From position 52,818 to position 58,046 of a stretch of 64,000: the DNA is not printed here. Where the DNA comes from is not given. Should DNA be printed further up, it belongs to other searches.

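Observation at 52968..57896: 1642-aa protein: beta-rich head, 370-aa coiled coil, helical middle, and a single C-terminal MoxR/AAA_5 ATPase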

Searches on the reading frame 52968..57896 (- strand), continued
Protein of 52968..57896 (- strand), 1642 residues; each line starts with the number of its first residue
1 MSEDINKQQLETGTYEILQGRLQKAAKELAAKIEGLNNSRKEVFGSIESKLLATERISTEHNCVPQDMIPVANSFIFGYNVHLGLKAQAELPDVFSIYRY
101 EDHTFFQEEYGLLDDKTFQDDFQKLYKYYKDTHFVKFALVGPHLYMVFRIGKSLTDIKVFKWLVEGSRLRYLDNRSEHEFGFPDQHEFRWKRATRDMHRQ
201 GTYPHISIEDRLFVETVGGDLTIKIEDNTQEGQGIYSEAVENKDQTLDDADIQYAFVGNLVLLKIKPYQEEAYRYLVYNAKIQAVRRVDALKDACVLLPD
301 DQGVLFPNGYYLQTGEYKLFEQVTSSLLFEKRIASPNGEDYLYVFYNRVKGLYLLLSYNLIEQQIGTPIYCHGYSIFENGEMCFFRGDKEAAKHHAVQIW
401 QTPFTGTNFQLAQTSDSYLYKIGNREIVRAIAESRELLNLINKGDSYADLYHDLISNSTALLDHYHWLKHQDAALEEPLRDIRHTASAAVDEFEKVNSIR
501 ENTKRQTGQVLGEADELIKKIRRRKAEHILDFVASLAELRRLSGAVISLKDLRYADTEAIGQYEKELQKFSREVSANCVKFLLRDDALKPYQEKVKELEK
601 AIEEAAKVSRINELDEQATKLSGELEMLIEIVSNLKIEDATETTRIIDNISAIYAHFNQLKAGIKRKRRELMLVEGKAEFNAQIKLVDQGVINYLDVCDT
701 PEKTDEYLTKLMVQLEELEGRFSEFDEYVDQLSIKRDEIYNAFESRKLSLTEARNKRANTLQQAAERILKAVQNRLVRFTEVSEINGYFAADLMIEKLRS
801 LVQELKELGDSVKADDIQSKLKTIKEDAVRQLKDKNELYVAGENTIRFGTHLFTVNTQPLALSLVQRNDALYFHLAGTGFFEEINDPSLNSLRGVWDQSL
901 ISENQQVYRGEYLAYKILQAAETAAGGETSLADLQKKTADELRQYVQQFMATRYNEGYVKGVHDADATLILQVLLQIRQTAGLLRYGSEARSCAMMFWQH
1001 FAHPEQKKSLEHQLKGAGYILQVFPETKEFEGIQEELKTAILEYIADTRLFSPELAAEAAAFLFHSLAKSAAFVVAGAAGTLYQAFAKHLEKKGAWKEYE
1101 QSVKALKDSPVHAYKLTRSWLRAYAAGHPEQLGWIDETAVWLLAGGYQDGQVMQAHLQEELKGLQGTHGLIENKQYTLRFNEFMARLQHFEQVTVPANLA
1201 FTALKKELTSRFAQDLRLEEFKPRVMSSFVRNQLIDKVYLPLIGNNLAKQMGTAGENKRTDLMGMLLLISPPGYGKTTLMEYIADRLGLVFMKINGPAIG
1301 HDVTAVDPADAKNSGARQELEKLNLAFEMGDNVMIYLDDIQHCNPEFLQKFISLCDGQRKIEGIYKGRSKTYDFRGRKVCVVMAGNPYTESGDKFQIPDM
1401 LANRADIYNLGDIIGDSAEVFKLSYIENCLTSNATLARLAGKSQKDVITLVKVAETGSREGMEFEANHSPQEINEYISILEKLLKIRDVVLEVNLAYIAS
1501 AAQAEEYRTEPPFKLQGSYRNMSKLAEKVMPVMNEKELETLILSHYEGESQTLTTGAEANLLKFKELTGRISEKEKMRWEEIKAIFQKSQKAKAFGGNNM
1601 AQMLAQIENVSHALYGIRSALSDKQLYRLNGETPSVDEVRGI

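Call 18: search_solved_structures(query=A1, max_evalue=0.1, show_alignments=4)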
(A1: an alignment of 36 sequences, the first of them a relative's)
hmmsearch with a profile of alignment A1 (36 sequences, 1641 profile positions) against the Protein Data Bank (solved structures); distinct sequences matched with E-value up to 0.1: 82 (the best 60 are shown).
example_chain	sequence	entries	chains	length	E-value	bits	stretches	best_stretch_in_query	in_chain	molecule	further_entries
7wub_C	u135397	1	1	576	0.00083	19.8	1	1279-1316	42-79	Transitional endoplasmic reticulum ATPase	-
7wub_D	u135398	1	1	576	0.00083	19.8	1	1279-1316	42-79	Transitional endoplasmic reticulum ATPase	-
6mck_A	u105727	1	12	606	0.00094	19.6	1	1279-1316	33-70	Transitional endoplasmic reticulum ATPase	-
7rlj_A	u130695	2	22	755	0.0016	18.9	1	1279-1316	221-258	Transitional endoplasmic reticulum ATPase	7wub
8yka_A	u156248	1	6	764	0.0016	18.8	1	1279-1316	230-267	Transitional endoplasmic reticulum ATPase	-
7lmy_A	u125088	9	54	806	0.0018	18.8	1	1279-1316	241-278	Transitional endoplasmic reticulum ATPase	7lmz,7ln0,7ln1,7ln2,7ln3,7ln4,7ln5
5c18_A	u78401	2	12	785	0.0018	18.7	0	1279-1316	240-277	Transitional endoplasmic reticulum ATPase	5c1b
7y4w_A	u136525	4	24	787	0.0018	18.7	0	1279-1316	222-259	Transitional endoplasmic reticulum ATPase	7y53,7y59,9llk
1ixr_C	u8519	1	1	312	0.0018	18.7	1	1271-1313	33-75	RuvB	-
7rlb_A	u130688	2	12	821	0.0018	18.7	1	1279-1316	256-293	Transitional endoplasmic reticulum ATPase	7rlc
1ixs_B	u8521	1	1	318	0.0018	18.7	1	1271-1313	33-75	RuvB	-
8efv_D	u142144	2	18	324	0.0019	18.7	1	1271-1313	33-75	Holliday junction ATP-dependent DNA helicase RuvB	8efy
1hqc_A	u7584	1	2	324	0.0019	18.7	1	1271-1313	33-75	RUVB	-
5c19_A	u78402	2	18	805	0.002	18.6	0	1279-1316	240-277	Transitional endoplasmic reticulum ATPase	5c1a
9yrc_A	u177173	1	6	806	0.002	18.6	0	1279-1316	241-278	Transitional endoplasmic reticulum ATPase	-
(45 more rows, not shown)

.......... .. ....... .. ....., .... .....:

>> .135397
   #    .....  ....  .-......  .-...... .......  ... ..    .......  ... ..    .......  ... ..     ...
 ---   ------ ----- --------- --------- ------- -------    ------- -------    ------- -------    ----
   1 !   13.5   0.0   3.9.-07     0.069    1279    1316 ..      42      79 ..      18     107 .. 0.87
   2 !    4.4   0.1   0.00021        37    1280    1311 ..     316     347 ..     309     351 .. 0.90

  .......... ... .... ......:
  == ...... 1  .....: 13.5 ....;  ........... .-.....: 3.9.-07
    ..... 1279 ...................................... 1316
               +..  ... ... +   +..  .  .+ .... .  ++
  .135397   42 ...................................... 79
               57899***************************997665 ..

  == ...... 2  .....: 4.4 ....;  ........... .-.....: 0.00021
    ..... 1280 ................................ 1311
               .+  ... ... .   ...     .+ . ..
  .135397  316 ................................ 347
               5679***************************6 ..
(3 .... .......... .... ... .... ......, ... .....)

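Call 19: find_related_loci(query=A1, collection=genome_contigs, flank=10000)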
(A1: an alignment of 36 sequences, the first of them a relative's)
Query A1 (1642 aa) in genome_contigs; peptide patterns used: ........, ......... (x = any residue, [..] = any of these).
600 stretches matched a pattern (row limit reached: there are more); 585 encode a relative of the query (tblastn E <= 1e-3); the best 80 are kept; 80 distinct loci.
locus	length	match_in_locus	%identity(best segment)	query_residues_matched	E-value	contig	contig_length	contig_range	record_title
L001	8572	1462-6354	62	2-1621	0e+0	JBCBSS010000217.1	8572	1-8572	MAG: Bacteroidota bacterium isolate J06638_29 NODE_217_length_8572_cov_9.057092, whole genome shotgun sequence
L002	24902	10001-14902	62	9-1629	0e+0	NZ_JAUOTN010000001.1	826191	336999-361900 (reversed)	Pontibacter coccineus strain BT731 NODE_1_length_826191_cov_40.291961, whole genome shotgun sequence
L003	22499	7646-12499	67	10-1624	0e+0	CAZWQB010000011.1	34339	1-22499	MAG TPA_asm: uncultured Roseivirgaceae bacterium isolate SRP220891_co3_507 genome assembly, contig: NODE_1236_length_343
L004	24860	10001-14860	59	9-1621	0e+0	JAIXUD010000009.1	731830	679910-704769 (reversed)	MAG: Sphingobacteriales bacterium isolate D1_MAG_00006 pond_D1_MAG_00006_000000000010, whole genome shotgun sequence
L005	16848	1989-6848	59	1-1621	0e+0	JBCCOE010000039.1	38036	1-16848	MAG: Bacteroidota bacterium isolate P01_C01_bin.97 k141_2506459_length_38036_cov_18.2612, whole genome shotgun sequence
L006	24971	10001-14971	57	9-1621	0e+0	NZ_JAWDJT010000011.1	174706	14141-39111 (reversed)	Hymenobacter endophyticus strain ZK17L-C2 idba_K_17_124_22_11, whole genome shotgun sequence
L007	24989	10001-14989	56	9-1621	0e+0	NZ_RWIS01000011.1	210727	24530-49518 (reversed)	Hymenobacter metallilatus strain 9PBR-2 NODE_11_length_210727_cov_15.202293, whole genome shotgun sequence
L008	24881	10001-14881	56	6-1621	0e+0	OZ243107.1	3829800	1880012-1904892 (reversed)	MAG: Owenweeksia sp. isolate 26eab29c-8eb0-4f4d-a16a-92e4b856c0c0 genome assembly, chromosome: 1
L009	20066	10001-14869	55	9-1622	0e+0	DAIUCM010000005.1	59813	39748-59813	MAG TPA_asm: Bacteroidota bacterium isolate CTOTU10745 NODE_149_length_59813_cov_10.666388, whole genome shotgun sequenc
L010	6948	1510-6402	55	2-1629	0e+0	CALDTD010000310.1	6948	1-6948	MAG: uncultured Flavobacteriales bacterium isolate L1_Bin_METABAT__124_sub_1 genome assembly, contig: c_000001051435, wh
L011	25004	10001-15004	56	9-1623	0e+0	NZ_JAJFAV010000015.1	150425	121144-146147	Hymenobacter sp. 15J16-1T3B NODE_15_length_150425_cov_27.284699, whole genome shotgun sequence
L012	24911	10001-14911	54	7-1622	0e+0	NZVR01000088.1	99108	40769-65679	MAG: Blastopirellula sp. isolate NAT61 40924, whole genome shotgun sequence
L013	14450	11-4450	60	141-1621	0e+0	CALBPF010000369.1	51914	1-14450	MAG TPA_asm: uncultured Flammeovirgaceae bacterium isolate SRR3401483_bin.57_CONCOCT_v1.1_MAG genome assembly, contig: E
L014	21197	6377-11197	55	6-1621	0e+0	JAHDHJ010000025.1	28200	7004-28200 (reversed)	MAG: Saprospiraceae bacterium isolate MAG-67 RZ_4708, whole genome shotgun sequence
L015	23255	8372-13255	55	8-1625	0e+0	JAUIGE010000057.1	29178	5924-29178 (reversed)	MAG: Bacteroidia bacterium isolate Co_bin.136 NODE_9451_length_29178_cov_2.870022, whole genome shotgun sequence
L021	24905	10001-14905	53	9-1638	0e+0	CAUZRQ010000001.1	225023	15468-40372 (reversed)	MAG: Planctomycetota bacterium isolate CB6_AW.30 genome assembly, contig: Ga0310123_10000003, whole genome shotgun seque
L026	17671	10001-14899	52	10-1622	0e+0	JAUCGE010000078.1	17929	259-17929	Desulfobacterales bacterium HSG16 NODE_113_length_17929, whole genome shotgun sequence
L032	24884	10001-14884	52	9-1642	0e+0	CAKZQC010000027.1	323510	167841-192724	MAG TPA_asm: uncultured Saprospiraceae bacterium isolate ERR2094174_bin.4_CONCOCT_v1.1_MAG genome assembly, contig: ERZ6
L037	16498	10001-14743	52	1-1622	0e+0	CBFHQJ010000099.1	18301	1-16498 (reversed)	MAG: Akkermansiaceae bacterium isolate AGTU_79_bin_1_indstr genome assembly, contig: AGTU_79_bin_1_indstr_c99, whole gen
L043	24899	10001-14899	51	1-1623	0e+0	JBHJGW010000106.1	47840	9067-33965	MAG: Opitutales bacterium isolate sb_S14C1351_1 S14Ck141_151774, whole genome shotgun sequence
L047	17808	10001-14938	51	10-1642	0e+0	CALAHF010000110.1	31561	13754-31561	MAG TPA_asm: uncultured Verrucomicrobiales bacterium isolate ERR2206768_bin.6_CONCOCT_v1.1_MAG genome assembly, contig:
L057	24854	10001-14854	48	9-1642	0e+0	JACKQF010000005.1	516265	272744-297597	MAG: Verrucomicrobiaceae bacterium isolate HK-STAS-VERR-13 HK-STAS-VERR-13_5, whole genome shotgun sequence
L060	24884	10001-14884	48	10-1631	0e+0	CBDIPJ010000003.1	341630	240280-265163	MAG: Limisphaerales bacterium isolate CRY1-m2-bin13 genome assembly, contig: CRY1-CANU-62, whole genome shotgun sequence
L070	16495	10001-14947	47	14-1623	0e+0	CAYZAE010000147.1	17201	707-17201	MAG TPA_asm: uncultured Verrucomicrobiota bacterium isolate SRP272421_co2_389 genome assembly, contig: NODE_10164_length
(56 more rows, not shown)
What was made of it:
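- Checked: At least 585 species genomes carry a homologue (call 19).
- In 80 loci from Bacteroidota, Planctomycetota, Verrucomicrobiota, Kiritimatiellota, Desulfobacterota and Clostridia (call 19), the flotillin gene is immediately upstream on the same strand in 61 of 64 informative loci. Cross-phylum identity (for example 54% to Blastopirellula versus 49-51% to Flavobacteriia, call 19) hints at horizontal transfer.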

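Call 22: search_protein_families(library=pfam, proteins=[L003:3290-3766:+, L003:2356-3198:-, L006:9500-9943:+, L037:9489-9941:+], max_evalue=0.01)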
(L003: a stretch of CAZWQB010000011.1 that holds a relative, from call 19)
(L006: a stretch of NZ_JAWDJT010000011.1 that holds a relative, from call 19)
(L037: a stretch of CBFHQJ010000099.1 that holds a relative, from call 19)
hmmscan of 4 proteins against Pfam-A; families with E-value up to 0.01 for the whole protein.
L003:3290-3766:+ (159 aa): 2 families
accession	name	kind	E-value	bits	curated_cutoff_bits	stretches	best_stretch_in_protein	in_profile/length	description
PF22550.1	CesT_Tir_1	-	1.6e-53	180.6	27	1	29-158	1-130/131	CesT_Tir_1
PF10722.14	YbjN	-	1.6e-09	38.5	22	1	34-152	3-123/126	Putative bacterial sensory transduction regulator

L003:2356-3198:- (281 aa): 4 families
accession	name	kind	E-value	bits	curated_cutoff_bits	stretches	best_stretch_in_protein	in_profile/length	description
PF01381.28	HTH_3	-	9.8e-11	42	23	1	13-66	1-54/55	Helix-turn-helix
PF12844.13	HTH_19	-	1.4e-08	35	30.2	1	10-71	1-62/64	Helix-turn-helix domain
PF13560.12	HTH_31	-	2.4e-05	25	27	1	16-67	9-60/64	Helix-turn-helix domain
PF00717.28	Peptidase_S24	-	6e-05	23.2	23.3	1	157-235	37-107/116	Peptidase S24-like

L006:9500-9943:+ (148 aa): 2 families
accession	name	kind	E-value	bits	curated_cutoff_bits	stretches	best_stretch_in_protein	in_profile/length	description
PF04480.18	DUF559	-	2.4e-32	111.5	20.6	1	24-127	6-107/109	Protein of unknown function (DUF559)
PF18741.7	MTES_1575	-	0.00014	22.3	38.2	1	49-126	12-94/96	REase_MTES_1575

L037:9489-9941:+ (151 aa): 1 family
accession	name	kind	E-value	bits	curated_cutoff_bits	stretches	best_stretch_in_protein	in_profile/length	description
PF13366.12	PDDEXK_3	-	6.7e-33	114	22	1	20-125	3-108/117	PD-(D/E)XK nuclease superfamily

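Call 49: search_protein_families(library=pfam, proteins=[L012:14912-15442:+, L043:14900-15943:+, L026:14900-15667:+, L021:14906-15532:+, L060:14885-15436:+, L070:14948-15547:+], max_evalue=0.01)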
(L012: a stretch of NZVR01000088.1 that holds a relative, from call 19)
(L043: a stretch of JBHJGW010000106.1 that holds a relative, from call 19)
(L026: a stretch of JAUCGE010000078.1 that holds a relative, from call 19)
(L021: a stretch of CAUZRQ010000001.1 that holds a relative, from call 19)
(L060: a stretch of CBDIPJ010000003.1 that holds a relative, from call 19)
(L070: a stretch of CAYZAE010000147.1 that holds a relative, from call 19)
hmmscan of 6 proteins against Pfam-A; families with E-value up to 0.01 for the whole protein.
L012:14912-15442:+ (177 aa): 1 family
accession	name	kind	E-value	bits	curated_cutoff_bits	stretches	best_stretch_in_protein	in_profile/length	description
PF19596.4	DUF6101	-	0.0007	19.7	27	1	109-175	93-157/184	Family of unknown function (DUF6101)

L043:14900-15943:+ (348 aa): 1 family
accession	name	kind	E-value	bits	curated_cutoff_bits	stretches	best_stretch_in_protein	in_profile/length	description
PF24916.1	HEAT_GCN1_fung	-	0.0034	17.7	27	0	123-209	14-95/114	Fungal GCN1-like, HEAT repeats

L026:14900-15667:+ (256 aa): 6 families
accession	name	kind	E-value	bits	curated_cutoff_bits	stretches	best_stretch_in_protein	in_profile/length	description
PF12796.13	Ank_2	-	3.1e-22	79.4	27.3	1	143-230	6-90/90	Ankyrin repeats (3 copies)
PF13637.12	Ank_4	-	5.7e-21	74.6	22.7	3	172-220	2-50/50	Ankyrin repeats (many copies)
PF00023.36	Ank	-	7.1e-21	73.6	21.1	2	199-231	1-33/33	Ankyrin repeat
PF13857.12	Ank_5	-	2.9e-17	63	27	2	186-238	1-54/56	Ankyrin repeats (many copies)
PF13606.12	Ank_3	-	2.1e-11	43.3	22.3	1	167-194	2-29/30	Ankyrin repeat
PF24521.3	Ank_KRIT1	-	0.00021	21.5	80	1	141-210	53-128/149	KRIT1 ankyrin-repeats domain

L021:14906-15532:+ (209 aa): 0 families

L060:14885-15436:+ (184 aa): 1 family
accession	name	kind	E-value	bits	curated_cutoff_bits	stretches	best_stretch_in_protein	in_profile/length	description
PF06419.17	COG6_N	-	0.0085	16.7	27.4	0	56-111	14-68/114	Conserved oligomeric complex COG6, N-terminal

L070:14948-15547:+ (200 aa): 1 family
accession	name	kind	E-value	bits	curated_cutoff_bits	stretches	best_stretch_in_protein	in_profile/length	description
PF15556.11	Zwint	-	0.0013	18.7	29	1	97-171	143-218/252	ZW10 interactor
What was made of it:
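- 52971..53651 (-): Residues 1416-1642: helical lid / C-terminal domain with the invariant motif R1508-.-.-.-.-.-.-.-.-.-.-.1520 (sensor-2-like) and a variable tail. The tail is replaced or extended in other phyla, for example by ankyrin repeats in L026 (call 49).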
